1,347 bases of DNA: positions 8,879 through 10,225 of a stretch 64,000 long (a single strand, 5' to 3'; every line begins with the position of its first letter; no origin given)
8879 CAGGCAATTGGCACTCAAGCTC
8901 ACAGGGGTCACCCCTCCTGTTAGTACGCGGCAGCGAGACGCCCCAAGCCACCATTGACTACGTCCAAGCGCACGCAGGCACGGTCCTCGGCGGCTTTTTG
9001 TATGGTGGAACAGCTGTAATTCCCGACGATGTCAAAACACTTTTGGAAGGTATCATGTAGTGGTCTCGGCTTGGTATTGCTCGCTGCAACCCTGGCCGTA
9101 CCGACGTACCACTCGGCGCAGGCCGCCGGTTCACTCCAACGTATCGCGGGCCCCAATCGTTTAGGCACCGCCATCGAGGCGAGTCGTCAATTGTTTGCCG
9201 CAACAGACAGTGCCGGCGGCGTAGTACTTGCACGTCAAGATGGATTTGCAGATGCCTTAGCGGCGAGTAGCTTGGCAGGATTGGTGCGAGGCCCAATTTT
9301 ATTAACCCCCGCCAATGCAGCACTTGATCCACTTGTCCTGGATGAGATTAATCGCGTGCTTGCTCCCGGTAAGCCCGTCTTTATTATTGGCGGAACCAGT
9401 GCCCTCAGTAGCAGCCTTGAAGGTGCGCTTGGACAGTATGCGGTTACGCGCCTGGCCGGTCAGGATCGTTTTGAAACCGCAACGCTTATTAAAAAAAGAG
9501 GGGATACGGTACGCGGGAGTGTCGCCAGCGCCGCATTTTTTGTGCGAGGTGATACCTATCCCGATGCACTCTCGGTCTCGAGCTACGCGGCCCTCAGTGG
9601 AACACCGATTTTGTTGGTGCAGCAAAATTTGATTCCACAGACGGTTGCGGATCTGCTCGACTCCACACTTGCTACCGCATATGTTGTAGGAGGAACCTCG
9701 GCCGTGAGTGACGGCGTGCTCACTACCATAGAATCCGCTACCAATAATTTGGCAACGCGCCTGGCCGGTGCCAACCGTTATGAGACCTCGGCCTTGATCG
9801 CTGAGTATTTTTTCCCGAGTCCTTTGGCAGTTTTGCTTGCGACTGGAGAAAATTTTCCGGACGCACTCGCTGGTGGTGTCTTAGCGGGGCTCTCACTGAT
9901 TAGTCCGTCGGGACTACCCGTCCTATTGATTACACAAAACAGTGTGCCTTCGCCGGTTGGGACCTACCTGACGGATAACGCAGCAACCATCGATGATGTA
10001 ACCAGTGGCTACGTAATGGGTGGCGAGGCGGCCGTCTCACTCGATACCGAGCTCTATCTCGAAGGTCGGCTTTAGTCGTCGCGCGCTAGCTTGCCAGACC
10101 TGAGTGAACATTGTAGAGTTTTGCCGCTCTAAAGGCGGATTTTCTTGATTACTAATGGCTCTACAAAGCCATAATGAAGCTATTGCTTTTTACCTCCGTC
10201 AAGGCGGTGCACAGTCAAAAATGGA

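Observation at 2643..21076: One locus encodes both a Wzx/Wzy-type glycopolymer pathway and CWB2-anchored surface proteins, which points to a self-contained cell-wall polymer plus anchored-protein system.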

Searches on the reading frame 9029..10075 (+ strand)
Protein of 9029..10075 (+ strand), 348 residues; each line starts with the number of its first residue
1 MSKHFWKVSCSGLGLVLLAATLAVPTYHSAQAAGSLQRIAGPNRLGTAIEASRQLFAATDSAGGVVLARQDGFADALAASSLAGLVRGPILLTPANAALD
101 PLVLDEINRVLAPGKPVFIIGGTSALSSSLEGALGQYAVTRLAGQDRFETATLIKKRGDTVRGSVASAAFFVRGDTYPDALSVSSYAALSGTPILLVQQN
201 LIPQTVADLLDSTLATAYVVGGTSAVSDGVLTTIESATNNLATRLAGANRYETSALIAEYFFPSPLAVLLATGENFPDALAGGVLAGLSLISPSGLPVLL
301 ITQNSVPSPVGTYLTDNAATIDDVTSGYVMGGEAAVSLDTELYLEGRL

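Call 3: search_protein_families(library=pfam, proteins=[window:9029-10075:+], max_evalue=0.01)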
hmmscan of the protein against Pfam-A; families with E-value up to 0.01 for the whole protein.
window:9029-10075:+ (348 aa): 1 family
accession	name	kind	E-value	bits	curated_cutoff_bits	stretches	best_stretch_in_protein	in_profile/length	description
PF04122.17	CW_binding_2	-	1.3e-52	176.7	24.9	3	141-230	1-72/73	Cell wall binding domain 2 (CWB2)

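Call 11: find_encoding_contigs(protein=window:9029-10075:+, flank=10000, max_places=6)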
Protein window:9029-10075:+ (348 aa): no gene with exactly this product is on record in the collection.

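Call 31: find_homologous_proteins(query=window:9029-10075:+, max_evalue=1e-10)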
Query window:9029-10075:+ (348 aa): 616 proteins with E <= 1e-10 among 8000 candidates; the best 120 are listed.
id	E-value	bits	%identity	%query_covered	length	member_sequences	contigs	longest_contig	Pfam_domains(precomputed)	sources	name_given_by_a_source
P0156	1.5e-211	720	100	100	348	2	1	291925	PF04122.18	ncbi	ncbi:MAG: cell wall-binding repeat-containing protein [Candidatus Andersenbacteria bacterium]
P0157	3.9e-125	436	64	98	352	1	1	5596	PF04122.18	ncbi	-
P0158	7.2e-120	418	64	92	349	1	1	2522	PF04122.18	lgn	-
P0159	1.1e-119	418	60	99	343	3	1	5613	PF04122.18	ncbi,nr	ncbi:MAG: cell wall-binding repeat-containing protein [bacterium]|nr:cell wall-binding repeat-contai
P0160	1.2e-119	418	63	96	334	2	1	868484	PF04122.18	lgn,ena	-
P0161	8.0e-119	415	65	92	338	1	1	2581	PF04122.18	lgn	-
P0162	2.6e-116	407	59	100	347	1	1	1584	PF04122.18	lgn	-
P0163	2.9e-111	390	60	93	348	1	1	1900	PF04122.18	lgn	-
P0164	7.9e-103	362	58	92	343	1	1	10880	PF04122.18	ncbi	ncbi:MAG: cell wall-binding repeat-containing protein [Parcubacteria group bacterium]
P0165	2.9e-102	361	54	99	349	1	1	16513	PF04122.18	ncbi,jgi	-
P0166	2.5e-95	338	51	92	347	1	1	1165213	PF04122.18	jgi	jgi:putative cell wall-binding protein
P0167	1.0e-92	329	53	90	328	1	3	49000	PF04122.18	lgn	-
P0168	1.7e-90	322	51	96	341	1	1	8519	PF04122.18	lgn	-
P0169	6.1e-88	313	53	88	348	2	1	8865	PF04122.18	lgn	-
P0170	3.5e-87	311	52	88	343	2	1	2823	PF04122.18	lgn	-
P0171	3.8e-63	232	53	62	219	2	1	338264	PF04122.18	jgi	-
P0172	6.8e-58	215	40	84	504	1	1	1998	PF27111.1,PF04122.18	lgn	-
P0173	2.1e-55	207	41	72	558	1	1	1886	PF04122.18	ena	-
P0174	1.7e-49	187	42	97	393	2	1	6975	PF04122.18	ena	-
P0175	2.9e-48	183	36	90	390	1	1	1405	PF04122.18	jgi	-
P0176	1.1e-47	181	42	86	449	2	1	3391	PF04122.18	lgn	-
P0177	2.5e-47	180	34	79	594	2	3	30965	PF04122.18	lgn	-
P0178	1.5e-45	174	43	86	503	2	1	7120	PF00801.27,PF04122.18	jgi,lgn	-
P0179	3.7e-44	170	38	79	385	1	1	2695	PF04122.18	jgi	jgi:putative cell wall-binding protein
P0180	3.7e-44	170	40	80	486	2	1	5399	PF04122.18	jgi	jgi:putative cell wall-binding protein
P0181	9.3e-44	168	40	86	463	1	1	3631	PF00801.27,PF04122.18,PF18911.7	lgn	-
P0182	1.1e-43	168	39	90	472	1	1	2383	PF04122.18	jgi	jgi:putative cell wall-binding protein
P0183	1.2e-43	168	39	80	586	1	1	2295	PF04122.18,PF01841.26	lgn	-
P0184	1.6e-43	168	41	74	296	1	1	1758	PF04122.18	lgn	-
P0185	1.0e-42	165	43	87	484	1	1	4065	PF00801.27,PF04122.18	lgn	-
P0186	4.6e-42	163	39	71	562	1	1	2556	PF04122.18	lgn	-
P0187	5.3e-42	163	41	86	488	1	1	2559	PF04122.18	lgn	-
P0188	7.5e-42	162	43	88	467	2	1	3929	PF04122.18,PF18911.7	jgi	-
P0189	1.2e-41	161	37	90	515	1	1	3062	PF04122.18,PF01832.26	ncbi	-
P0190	1.3e-40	158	40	80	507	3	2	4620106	PF04122.18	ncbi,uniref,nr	ncbi:cell wall-binding repeat-containing protein [Ornithinimicrobium faecis]|uniref:Cell wall-bindin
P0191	1.7e-40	158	39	78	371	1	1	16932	PF04122.18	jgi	jgi:putative cell wall-binding protein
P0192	2.1e-40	157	41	86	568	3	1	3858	PF05257.23,PF04122.18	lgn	-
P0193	6.2e-40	156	39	72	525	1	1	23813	PF04122.18,PF01520.24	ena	-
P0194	8.4e-40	155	42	86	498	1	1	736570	PF04122.18,PF18911.7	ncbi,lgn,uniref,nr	ncbi:putative cell wall-binding protein [Kineococcus radiotolerans]|uniref:Putative cell wall-bindin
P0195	2.7e-39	154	39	88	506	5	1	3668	PF04122.18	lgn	-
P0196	2.8e-39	154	42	86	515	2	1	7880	PF04122.18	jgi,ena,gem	-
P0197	3.5e-39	153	41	87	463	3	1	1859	PF04122.18,PF00188.33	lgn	-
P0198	7.5e-39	152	38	77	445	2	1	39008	PF04122.18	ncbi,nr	ncbi:MAG: cell wall-binding repeat-containing protein, partial [Firmicutes bacterium]|nr:cell wall-b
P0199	9.7e-39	152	35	72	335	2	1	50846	PF04122.18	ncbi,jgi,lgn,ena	-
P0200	1.4e-38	151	41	68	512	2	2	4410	PF04122.18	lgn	-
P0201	1.7e-38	151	37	91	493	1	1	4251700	PF04122.18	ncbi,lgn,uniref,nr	ncbi:cell wall-binding repeat-containing protein [Bacillus sp. KH172YL63]|uniref:cell wall-binding r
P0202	2.0e-38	151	40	86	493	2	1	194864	PF04122.18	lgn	-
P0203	2.4e-38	151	40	86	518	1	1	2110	PF04122.18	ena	-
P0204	9.6e-38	149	39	88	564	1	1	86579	PF04122.18,PF12799.14,PF13855.13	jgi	jgi:putative cell wall-binding protein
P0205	1.1e-37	148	40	86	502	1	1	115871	PF04122.18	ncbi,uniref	ncbi:cell wall-binding repeat-containing protein [Bacillus sp. 2205SS5-2]|uniref:cell wall-binding r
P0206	1.5e-37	148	42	84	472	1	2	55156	PF04122.18,PF01436.28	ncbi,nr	ncbi:MAG: cell wall-binding repeat-containing protein [Coriobacteriia bacterium]|nr:cell wall-bindin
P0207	1.7e-37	148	37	86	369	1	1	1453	PF04122.18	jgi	jgi:putative cell wall-binding protein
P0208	2.1e-37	147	39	89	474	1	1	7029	PF04122.18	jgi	jgi:putative cell wall-binding protein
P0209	2.3e-37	147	38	86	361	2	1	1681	PF04122.18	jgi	-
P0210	2.5e-37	147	37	88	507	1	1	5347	PF04122.18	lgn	-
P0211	4.2e-37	146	39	87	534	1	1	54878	PF04122.18,PF01464.26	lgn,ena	-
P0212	6.5e-37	146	38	77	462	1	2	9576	PF04122.18,PF00188.33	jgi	jgi:putative cell wall-binding protein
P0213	8.1e-37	146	36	86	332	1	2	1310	PF04122.18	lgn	-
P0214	1.5e-36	145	37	87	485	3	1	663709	PF04122.18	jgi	-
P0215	1.5e-36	145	34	89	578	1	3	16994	PF04122.18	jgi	jgi:putative cell wall-binding protein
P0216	1.6e-36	145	42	78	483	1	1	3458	PF04122.18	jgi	jgi:putative cell wall-binding protein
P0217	4.7e-36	143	41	80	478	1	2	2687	PF04122.18,PF01436.28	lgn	-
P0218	6.7e-36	143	40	72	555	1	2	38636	PF05257.23,PF04122.18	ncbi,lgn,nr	ncbi:MAG: cell wall-binding repeat-containing protein [Coriobacteriia bacterium]|nr:cell wall-bindin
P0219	1.1e-35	142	34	96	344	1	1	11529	PF04122.18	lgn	-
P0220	1.3e-35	142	37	86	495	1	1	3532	PF04122.18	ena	-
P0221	2.7e-35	141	39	86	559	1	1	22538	PF00801.27,PF04122.18,PF18911.7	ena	-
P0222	3.1e-35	140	33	90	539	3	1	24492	PF04122.18,PF01520.24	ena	-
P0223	3.9e-35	140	38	89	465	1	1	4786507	PF04122.18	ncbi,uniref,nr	ncbi:cell wall-binding repeat-containing protein [Mesobacillus subterraneus]|uniref:cell wall-bindin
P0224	4.0e-35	140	38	89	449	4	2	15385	PF04122.18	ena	-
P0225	4.4e-35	140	40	80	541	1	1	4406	PF04122.18,PF01464.26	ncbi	ncbi:MAG: cell wall-binding repeat-containing protein [Desulfosporosinus sp.]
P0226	4.6e-35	140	38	90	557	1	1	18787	PF04122.18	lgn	-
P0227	5.5e-35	140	36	79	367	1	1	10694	PF04122.18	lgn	-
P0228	8.0e-35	139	34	82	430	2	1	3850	PF09394.17,PF04122.18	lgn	-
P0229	9.9e-35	139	36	86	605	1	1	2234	PF04122.18,PF08239.18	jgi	-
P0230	1.2e-34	138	39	88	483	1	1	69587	PF04122.18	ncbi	-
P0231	1.5e-34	138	35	86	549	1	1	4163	PF04122.18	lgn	-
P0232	1.6e-34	138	38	78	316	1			PF04122.18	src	-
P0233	1.6e-34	138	31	96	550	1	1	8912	PF04122.18,PF08924.18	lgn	-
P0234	1.7e-34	138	42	78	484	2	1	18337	PF04122.18,PF01436.28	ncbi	-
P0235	1.8e-34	138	39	86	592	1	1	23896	PF04122.18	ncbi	ncbi:hypothetical protein BH23ACT9_BH23ACT9_28330 [soil metagenome]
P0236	2.5e-34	137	37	88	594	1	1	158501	PF04122.18,PF00722.29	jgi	jgi:putative cell wall-binding protein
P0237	4.4e-34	137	36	95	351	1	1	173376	PF04122.18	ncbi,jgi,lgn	-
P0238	4.5e-34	136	37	89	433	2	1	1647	PF04122.18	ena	-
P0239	4.9e-34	136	36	89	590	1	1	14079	PF04122.18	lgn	-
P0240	6.9e-34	136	35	88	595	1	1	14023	PF24827.2,PF04122.18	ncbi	-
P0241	7.4e-34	136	35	89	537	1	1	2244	PF23598.2,PF04122.18,PF00560.40,PF08263.18,PF12799.14,PF13855.13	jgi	-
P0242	8.2e-34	136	37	81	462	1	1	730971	PF04122.18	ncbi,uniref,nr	ncbi:cell wall-binding repeat-containing protein [Jeotgalibacillus sp. ET6]|uniref:cell wall-binding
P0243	8.4e-34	136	39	86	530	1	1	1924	PF01551.30,PF04122.18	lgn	-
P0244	8.5e-34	136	39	87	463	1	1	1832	PF04122.18,PF00188.33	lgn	-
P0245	8.8e-34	136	40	89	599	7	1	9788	PF04122.18,PF25833.1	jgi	-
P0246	9.1e-34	135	35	89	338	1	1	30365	PF04122.18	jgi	jgi:putative cell wall-binding protein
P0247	1.1e-33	135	38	94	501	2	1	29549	PF04122.18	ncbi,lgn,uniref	ncbi:cell wall-binding repeat-containing protein [Rossellomorea vietnamensis]|uniref:cell wall-bindi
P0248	1.1e-33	135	40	86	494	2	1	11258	PF04122.18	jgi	-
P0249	1.2e-33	135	37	90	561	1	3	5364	PF04122.18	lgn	-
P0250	1.3e-33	135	37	75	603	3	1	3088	PF04122.18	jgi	jgi:putative cell wall-binding protein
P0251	1.4e-33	135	35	94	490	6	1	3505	PF04122.18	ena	-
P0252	1.5e-33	135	41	73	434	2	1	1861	PF04122.18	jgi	-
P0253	1.8e-33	135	36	91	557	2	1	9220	PF04122.18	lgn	-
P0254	2.4e-33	134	37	87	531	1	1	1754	PF04122.18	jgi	jgi:putative cell wall-binding protein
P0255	3.3e-33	134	39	91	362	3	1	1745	PF04122.18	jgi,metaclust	metaclust:\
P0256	3.6e-33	134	38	83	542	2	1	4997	PF04122.18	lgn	-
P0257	4.5e-33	133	40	87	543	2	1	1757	PF24681.2,PF04122.18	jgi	jgi:hypothetical protein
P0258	5.0e-33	133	38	87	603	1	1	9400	PF14504.12,PF04122.18,PF00188.33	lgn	-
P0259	6.2e-33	133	41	86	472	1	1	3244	PF04122.18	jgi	jgi:hypothetical protein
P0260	6.5e-33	133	33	83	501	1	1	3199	PF04122.18,PF01841.26,PF04473.19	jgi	-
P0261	7.9e-33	132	35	87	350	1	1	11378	PF04122.18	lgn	-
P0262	9.1e-33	132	36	91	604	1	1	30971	PF09479.17,PF01522.27,PF04122.18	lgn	-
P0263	1.1e-32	132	38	87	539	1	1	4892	PF05257.23,PF04122.18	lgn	-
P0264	1.3e-32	132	37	87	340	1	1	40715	PF04122.18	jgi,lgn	jgi:putative cell wall-binding protein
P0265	1.3e-32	132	35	87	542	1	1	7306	PF04122.18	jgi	-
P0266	1.6e-32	131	36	86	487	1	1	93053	PF04122.18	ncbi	-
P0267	2.4e-32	131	36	87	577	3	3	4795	PF01522.27,PF04122.18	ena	-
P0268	2.5e-32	131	40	74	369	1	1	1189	PF04122.18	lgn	-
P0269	2.6e-32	131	36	86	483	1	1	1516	PF04122.18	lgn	-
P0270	2.7e-32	131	37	73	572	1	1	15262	PF04122.18,PF01841.26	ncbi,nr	ncbi:MAG: cell wall-binding repeat-containing protein [Bacillota bacterium]|nr:cell wall-binding rep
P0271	2.9e-32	131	36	92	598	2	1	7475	PF13306.13,PF04122.18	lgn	-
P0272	3.5e-32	130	34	78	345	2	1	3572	PF04122.18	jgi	jgi:putative cell wall-binding protein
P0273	3.6e-32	130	35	79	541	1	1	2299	PF04122.18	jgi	jgi:putative cell wall-binding protein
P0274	4.4e-32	130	35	88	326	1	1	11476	PF04122.18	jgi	jgi:putative cell wall-binding protein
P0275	4.5e-32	130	36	88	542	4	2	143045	PF00576.28,PF04122.18,PF13620.13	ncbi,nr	ncbi:MAG: cell wall-binding repeat-containing protein [Anaerosomatales bacterium]|nr:cell wall-bindi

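Call 37: find_encoding_contigs(protein=P0166, flank=10000, max_places=2)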
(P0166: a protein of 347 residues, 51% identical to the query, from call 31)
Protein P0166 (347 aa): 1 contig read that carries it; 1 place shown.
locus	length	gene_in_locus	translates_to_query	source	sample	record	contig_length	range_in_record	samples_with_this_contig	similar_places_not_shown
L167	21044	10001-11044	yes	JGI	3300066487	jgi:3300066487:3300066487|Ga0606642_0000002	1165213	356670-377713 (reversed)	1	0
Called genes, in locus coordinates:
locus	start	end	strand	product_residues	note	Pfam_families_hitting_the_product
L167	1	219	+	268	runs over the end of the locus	PF00535:Glycos_transf_2, PF13641:Glyco_tranf_2_3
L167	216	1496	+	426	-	PF13439:Glyco_transf_4, PF13579:Glyco_trans_4_4, PF20706:GT4-conflict (weak), PF00534:Glycos_transf_1, PF13692:Glyco_trans_1_4, PF13524:Glyco_trans_1_2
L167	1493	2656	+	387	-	PF09314:DUF1972, PF13439:Glyco_transf_4, PF13579:Glyco_trans_4_4, PF00534:Glycos_transf_1, PF13692:Glyco_trans_1_4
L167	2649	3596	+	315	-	PF01073:3Beta_HSD, PF01370:Epimerase, PF02719:Polysacc_synt_2, PF04321:RmlD_sub_bind, PF07993:NAD_binding_4 (faint), PF16363:GDP_Man_Dehyd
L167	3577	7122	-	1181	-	PF01510:Amidase_2, PF16158:N_BRCA1_IG (faint), PF08486:SpoIID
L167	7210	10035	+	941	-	PF00082:Peptidase_S8, PF04122:CW_binding_2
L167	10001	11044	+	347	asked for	PF04122:CW_binding_2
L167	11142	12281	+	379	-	PF13439:Glyco_transf_4, PF13477:Glyco_trans_4_2, PF13579:Glyco_trans_4_4, PF20706:GT4-conflict (weak), PF00534:Glycos_transf_1, PF13692:Glyco_trans_1_4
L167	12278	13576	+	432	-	PF01943:Polysacc_synt, PF13440:Polysacc_synt_3, PF03023:MurJ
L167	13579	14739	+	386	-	PF13439:Glyco_transf_4, PF13579:Glyco_trans_4_4, PF00534:Glycos_transf_1, PF13692:Glyco_trans_1_4, PF13524:Glyco_trans_1_2 (faint)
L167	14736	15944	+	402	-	PF13439:Glyco_transf_4, PF13579:Glyco_trans_4_4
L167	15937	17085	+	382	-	PF13692:Glyco_trans_1_4, PF13524:Glyco_trans_1_2 (weak)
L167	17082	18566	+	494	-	PF04932:Wzy_C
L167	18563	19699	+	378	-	PF13439:Glyco_transf_4, PF13579:Glyco_trans_4_4, PF00534:Glycos_transf_1, PF13692:Glyco_trans_1_4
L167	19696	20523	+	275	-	PF00535:Glycos_transf_2, PF13641:Glyco_tranf_2_3, PF13506:Glyco_transf_21 (faint), PF13632:Glyco_trans_2_3 (weak)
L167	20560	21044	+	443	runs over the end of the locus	PF13196:DUF4012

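Call 38: find_encoding_contigs(protein=P0167, flank=10000, max_places=2)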
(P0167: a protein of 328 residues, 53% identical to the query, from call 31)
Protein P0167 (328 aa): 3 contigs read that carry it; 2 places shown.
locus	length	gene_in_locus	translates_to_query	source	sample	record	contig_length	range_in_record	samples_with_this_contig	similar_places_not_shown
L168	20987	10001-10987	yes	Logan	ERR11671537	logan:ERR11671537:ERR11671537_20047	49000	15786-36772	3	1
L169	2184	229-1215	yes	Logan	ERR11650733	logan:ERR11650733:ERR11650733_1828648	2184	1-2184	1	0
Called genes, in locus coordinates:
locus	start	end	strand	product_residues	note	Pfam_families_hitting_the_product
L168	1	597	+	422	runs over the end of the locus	PF13439:Glyco_transf_4, PF13579:Glyco_trans_4_4, PF20706:GT4-conflict (faint), PF00534:Glycos_transf_1, PF13692:Glyco_trans_1_4, PF13524:Glyco_trans_1_2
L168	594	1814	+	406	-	PF09314:DUF1972, PF13439:Glyco_transf_4, PF13579:Glyco_trans_4_4, PF00534:Glycos_transf_1, PF13692:Glyco_trans_1_4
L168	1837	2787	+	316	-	PF01073:3Beta_HSD, PF01370:Epimerase, PF02719:Polysacc_synt_2, PF04321:RmlD_sub_bind, PF07993:NAD_binding_4 (faint), PF16363:GDP_Man_Dehyd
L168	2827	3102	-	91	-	-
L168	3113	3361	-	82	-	-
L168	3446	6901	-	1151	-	PF01510:Amidase_2, PF16158:N_BRCA1_IG (faint), PF08486:SpoIID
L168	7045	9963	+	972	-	PF00082:Peptidase_S8, PF04122:CW_binding_2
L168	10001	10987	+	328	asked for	PF04122:CW_binding_2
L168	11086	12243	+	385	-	PF13477:Glyco_trans_4_2, PF13439:Glyco_transf_4, PF13579:Glyco_trans_4_4, PF20706:GT4-conflict, PF00534:Glycos_transf_1, PF13692:Glyco_trans_1_4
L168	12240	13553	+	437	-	PF01943:Polysacc_synt, PF13440:Polysacc_synt_3, PF03023:MurJ (weak)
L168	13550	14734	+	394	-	PF13439:Glyco_transf_4, PF13579:Glyco_trans_4_4, PF00534:Glycos_transf_1, PF13692:Glyco_trans_1_4, PF13524:Glyco_trans_1_2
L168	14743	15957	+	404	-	PF13439:Glyco_transf_4, PF13579:Glyco_trans_4_4, PF00534:Glycos_transf_1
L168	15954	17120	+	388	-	PF13692:Glyco_trans_1_4, PF13524:Glyco_trans_1_2 (weak)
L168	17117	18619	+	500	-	PF04932:Wzy_C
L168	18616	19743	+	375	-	PF13439:Glyco_transf_4, PF13579:Glyco_trans_4_4, PF00534:Glycos_transf_1, PF13692:Glyco_trans_1_4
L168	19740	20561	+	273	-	PF00535:Glycos_transf_2, PF13641:Glyco_tranf_2_3, PF13632:Glyco_trans_2_3, PF13506:Glyco_transf_21 (weak)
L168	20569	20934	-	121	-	-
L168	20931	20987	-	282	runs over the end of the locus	-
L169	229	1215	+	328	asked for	PF04122:CW_binding_2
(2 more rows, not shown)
